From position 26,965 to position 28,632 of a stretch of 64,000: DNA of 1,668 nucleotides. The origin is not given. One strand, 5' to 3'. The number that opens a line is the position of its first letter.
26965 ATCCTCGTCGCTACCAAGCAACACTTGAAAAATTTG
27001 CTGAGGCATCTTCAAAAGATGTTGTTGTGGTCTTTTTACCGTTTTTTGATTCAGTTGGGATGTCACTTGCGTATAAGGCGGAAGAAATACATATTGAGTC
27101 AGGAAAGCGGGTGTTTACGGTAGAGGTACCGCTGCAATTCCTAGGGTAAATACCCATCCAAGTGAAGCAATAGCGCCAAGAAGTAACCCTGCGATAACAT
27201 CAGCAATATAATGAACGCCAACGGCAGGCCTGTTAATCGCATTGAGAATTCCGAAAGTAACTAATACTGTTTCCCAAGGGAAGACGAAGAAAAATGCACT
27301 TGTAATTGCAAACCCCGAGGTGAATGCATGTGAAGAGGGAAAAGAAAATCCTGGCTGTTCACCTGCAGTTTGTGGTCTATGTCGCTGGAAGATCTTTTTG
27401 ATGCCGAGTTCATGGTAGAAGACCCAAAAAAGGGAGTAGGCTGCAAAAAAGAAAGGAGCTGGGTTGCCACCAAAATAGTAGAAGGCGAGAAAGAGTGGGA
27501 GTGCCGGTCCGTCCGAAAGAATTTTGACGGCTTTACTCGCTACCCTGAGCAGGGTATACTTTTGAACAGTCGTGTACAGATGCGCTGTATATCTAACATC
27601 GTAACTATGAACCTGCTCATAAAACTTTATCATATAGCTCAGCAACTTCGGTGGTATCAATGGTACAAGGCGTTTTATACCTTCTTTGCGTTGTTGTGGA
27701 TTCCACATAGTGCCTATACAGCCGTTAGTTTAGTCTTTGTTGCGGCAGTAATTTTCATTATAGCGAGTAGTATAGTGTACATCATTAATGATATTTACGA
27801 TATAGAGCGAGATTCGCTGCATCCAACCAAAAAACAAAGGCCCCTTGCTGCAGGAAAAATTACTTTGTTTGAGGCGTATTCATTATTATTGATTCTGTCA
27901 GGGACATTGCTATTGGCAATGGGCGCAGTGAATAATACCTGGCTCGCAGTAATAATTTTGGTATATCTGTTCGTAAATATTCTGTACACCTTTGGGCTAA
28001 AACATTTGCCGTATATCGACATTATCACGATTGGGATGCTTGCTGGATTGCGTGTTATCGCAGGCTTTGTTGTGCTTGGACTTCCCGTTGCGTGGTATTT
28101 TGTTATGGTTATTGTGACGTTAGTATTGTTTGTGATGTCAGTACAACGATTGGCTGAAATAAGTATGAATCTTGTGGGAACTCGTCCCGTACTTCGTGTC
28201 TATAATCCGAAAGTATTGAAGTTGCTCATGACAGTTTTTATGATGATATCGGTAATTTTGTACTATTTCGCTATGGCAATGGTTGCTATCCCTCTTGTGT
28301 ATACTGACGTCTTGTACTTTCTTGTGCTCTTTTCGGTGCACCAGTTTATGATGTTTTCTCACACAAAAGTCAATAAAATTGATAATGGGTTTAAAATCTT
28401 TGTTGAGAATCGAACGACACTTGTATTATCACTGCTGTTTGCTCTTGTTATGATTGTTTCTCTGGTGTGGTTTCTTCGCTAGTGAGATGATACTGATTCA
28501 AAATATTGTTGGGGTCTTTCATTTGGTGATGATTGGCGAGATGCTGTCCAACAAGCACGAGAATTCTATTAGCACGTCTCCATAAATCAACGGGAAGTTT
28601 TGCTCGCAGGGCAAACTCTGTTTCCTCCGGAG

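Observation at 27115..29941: Divergent PAP2 phosphatase / UbiA prenyltransferase pair plus second UbiA paralog: DPPR-like lipid-linked sugar donor pathway?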

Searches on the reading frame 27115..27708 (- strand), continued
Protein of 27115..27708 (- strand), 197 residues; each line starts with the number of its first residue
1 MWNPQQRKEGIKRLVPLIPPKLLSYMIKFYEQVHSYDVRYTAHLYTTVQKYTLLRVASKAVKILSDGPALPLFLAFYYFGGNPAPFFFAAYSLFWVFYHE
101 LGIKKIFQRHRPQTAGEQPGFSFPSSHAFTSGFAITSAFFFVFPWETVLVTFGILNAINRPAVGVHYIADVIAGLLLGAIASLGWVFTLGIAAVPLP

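Call 74: search_protein_families(library=ncbifam, proteins=[window:27115-27708:-, L089:5001-5555:+, L088:5001-5588:+], max_evalue=10)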
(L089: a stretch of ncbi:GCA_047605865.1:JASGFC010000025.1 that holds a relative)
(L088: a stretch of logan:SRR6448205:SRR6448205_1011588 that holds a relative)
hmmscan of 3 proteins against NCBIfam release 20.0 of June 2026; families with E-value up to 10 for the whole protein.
window:27115-27708:- (197 aa): 4 families
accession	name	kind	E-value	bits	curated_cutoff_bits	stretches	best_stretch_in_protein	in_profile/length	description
NF047884.1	UdeprDiPSep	equivalog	3.3e-06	27.1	250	1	118-182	114-180/188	undecaprenyl-diphosphatase SepP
NF008813.0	PRK11837.1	equivalog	0.00045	20.2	229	1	119-183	101-166/202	undecaprenyl-diphosphate phosphatase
NF007975.0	PRK10699.1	equivalog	0.012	15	261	1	117-180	153-221/254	phosphatidylglycerophosphatase B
NF046122.1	morpho_MmpA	equivalog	0.57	10.3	32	1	171-186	21-36/47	morphogenic membrane protein MmpA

L089:5001-5555:+ (184 aa): 5 families
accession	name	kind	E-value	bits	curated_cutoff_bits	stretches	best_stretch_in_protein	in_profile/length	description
NF047884.1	UdeprDiPSep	equivalog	1.3e-14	54.5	250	1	15-162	33-183/188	undecaprenyl-diphosphatase SepP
NF007975.0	PRK10699.1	equivalog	1.6e-12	47.4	261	2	92-173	153-237/254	phosphatidylglycerophosphatase B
NF008813.0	PRK11837.1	equivalog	3.6e-11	43.4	229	1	60-176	63-182/202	undecaprenyl-diphosphate phosphatase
NF007159.0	PRK09597.1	equivalog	0.00014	21.6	177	1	89-159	112-181/191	lipid A 1-phosphatase LpxE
TIGR03368.1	cellulose_yhjU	equivalog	0.63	8.4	410.2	1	31-80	91-140/518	cellulose biosynthesis protein BcsG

L088:5001-5588:+ (195 aa): 4 families
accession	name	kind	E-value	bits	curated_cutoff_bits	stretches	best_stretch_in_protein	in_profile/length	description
NF047884.1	UdeprDiPSep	equivalog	4.8e-07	29.8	250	1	42-184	30-182/188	undecaprenyl-diphosphatase SepP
NF007975.0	PRK10699.1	equivalog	3.5e-05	23.3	261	1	113-186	150-229/254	phosphatidylglycerophosphatase B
NF052609.1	PhinosDhcerSyn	equivalog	0.0022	17.5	480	1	50-191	148-289/305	phosphoinositol dihydroceramide synthase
NF007159.0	PRK09597.1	equivalog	0.0092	15.7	177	1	117-184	118-183/191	lipid A 1-phosphatase LpxE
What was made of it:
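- Closest known: PAP2 lipid phosphatases BsPgpB. Different: Family cutoffs are missed by roughly 200 bits or more (call 74).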

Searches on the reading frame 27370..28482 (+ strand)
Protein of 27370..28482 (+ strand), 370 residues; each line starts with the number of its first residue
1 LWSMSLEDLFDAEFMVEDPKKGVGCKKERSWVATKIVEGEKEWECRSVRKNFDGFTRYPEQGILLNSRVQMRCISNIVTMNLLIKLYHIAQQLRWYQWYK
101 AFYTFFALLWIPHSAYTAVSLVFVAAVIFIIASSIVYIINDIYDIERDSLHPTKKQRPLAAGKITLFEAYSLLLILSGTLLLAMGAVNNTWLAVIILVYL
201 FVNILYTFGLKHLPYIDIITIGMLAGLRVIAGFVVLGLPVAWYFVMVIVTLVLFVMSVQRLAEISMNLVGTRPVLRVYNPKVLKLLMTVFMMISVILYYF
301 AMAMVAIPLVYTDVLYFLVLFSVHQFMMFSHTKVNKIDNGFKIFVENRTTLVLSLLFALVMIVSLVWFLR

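Call 3: search_protein_families(library=pfam, proteins=[window:27370-28482:+], max_evalue=0.01)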
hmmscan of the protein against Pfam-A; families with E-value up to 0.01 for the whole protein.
window:27370-28482:+ (370 aa): 1 family
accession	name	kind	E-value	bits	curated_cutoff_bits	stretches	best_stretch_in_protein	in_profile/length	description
PF01040.23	UbiA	-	3.6e-21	76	34.2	1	103-332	3-235/250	UbiA prenyltransferase family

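Call 4: search_protein_families(library=ncbifam, proteins=[window:27370-28482:+], max_evalue=0.01)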
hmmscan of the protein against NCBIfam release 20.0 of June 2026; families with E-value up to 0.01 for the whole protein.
window:27370-28482:+ (370 aa): 9 families
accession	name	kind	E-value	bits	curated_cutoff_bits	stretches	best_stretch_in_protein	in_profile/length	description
NF008977.0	PRK12324.1-2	equivalog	8.7e-34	117.3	234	1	85-363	1-285/297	decaprenyl-phosphate phosphoribosyltransferase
NF008978.0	PRK12324.1-4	equivalog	4.5e-31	108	207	1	92-355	38-309/322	decaprenyl-phosphate phosphoribosyltransferase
NF006088.0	PRK08238.1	equivalog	1.3e-27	96.7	351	1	85-364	191-479/482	UbiA family prenyltransferase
NF008976.0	PRK12324.1-1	equivalog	6.9e-26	91.3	474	1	91-298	23-237/306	decaprenyl-phosphate phosphoribosyltransferase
NF009523.0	PRK12884.1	equivalog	2e-09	37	269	1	108-344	26-262/279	prenyltransferase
TIGR01474.1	ubiA_proteo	equivalog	2.8e-06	27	275.45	1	115-358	36-276/282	4-hydroxybenzoate octaprenyltransferase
TIGR01473.1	cyoE_ctaB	equivalog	8e-05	22.5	210.3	1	104-362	18-279/281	heme o synthase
TIGR01475.1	ubiA_other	subfamily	0.00013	21.5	180.8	1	99-367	9-282/282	UbiA-like polyprenyltransferase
NF009514.0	PRK12873.1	equivalog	0.0011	18.3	246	1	109-219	36-149/297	4-hydroxybenzoate polyprenyltransferase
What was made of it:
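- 27607..28482 (+): UbiA1: UbiA-superfamily polyprenyl-phosphate 5-phosphoribosyltransferase-like enzyme (PPPRS/DPPRS clade), 291 aa. NCBIfam best hits are three DPPRS models (117/108/91 bits) plus the HAD-UbiA PPPRS model (97 bits), against 37 bits or less for other UbiA families (call 4).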
